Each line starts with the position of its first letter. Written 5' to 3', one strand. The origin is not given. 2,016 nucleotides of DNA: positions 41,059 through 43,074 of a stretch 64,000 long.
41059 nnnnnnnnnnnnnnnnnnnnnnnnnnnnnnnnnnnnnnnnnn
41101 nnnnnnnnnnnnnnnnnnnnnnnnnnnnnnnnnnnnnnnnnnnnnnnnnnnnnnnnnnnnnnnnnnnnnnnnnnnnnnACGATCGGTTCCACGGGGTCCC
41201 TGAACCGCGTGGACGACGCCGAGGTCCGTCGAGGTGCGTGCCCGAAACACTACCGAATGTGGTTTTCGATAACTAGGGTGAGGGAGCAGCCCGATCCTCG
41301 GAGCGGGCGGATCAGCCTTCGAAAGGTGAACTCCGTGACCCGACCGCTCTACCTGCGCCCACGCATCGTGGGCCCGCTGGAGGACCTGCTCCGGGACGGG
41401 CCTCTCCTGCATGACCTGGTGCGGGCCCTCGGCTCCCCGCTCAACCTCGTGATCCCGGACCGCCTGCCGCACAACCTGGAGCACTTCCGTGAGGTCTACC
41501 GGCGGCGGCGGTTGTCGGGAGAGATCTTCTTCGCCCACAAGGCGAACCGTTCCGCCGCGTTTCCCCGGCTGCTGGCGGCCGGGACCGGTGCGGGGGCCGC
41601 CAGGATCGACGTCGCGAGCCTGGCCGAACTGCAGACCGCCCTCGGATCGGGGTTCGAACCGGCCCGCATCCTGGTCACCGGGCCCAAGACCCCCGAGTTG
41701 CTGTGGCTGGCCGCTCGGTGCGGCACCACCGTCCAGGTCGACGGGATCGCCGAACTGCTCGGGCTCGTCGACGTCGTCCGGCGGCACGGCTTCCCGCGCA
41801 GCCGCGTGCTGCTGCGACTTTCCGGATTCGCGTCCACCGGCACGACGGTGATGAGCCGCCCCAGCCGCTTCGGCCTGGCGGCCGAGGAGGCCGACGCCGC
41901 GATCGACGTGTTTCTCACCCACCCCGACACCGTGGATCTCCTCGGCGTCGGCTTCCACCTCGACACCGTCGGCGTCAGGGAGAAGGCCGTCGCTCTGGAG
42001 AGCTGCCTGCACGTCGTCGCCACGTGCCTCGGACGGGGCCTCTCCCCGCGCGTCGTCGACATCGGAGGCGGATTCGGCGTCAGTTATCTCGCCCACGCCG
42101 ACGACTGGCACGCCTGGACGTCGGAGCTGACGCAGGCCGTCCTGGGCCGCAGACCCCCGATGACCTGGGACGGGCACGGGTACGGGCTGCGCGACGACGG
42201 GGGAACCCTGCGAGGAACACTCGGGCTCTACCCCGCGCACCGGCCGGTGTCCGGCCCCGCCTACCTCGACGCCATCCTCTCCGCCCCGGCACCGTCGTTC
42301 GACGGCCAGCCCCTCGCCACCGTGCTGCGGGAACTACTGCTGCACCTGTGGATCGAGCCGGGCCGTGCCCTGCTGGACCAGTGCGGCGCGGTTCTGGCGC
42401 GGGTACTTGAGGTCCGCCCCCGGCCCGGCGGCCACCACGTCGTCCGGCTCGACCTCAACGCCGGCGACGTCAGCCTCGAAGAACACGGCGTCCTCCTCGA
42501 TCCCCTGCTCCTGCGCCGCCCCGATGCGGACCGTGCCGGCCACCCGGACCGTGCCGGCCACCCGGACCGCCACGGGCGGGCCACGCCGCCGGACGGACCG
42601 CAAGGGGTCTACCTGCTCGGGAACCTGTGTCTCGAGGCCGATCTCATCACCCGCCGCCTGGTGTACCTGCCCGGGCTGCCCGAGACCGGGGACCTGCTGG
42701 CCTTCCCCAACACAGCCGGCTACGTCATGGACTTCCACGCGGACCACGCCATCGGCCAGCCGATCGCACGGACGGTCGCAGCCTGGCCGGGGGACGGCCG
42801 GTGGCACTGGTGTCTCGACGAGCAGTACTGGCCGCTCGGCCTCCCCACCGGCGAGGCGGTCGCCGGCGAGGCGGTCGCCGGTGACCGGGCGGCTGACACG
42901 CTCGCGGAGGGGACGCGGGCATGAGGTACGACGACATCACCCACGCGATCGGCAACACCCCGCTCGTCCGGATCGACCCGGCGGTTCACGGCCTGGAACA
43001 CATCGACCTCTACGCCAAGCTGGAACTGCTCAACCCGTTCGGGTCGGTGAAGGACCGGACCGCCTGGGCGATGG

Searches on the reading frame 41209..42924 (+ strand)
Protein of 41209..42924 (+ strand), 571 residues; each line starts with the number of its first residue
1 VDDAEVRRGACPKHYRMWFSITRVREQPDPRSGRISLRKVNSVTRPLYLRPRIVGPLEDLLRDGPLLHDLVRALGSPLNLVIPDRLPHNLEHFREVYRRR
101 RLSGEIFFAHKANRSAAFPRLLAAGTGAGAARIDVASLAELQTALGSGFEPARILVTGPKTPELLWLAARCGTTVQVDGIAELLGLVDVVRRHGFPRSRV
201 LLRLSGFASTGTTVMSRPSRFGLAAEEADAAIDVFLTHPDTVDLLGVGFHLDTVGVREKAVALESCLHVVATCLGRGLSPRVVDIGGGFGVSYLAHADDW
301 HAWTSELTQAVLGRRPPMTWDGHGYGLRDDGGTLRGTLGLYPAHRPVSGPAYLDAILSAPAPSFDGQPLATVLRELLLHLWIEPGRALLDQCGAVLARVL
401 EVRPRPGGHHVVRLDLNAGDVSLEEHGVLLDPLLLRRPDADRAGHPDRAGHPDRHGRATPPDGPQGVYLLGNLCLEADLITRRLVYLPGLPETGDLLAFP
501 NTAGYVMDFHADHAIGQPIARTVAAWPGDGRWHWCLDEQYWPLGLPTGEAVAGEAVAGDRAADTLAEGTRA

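Call 51: search_protein_families(library=pfam, proteins=[window:41209-42924:+], max_evalue=0.001)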
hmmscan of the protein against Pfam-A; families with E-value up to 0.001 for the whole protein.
window:41209-42924:+ (571 aa): 2 families
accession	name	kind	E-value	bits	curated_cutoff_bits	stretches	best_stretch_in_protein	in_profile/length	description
PF02784.22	Orn_Arg_deC_N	-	2.6e-19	70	23.4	1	103-300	17-212/247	Pyridoxal-dependent decarboxylase, pyridoxal binding domain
PF01168.26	Ala_racemase_N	-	0.00017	21.8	24.1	1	84-279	4-187/220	Alanine racemase, N-terminal domain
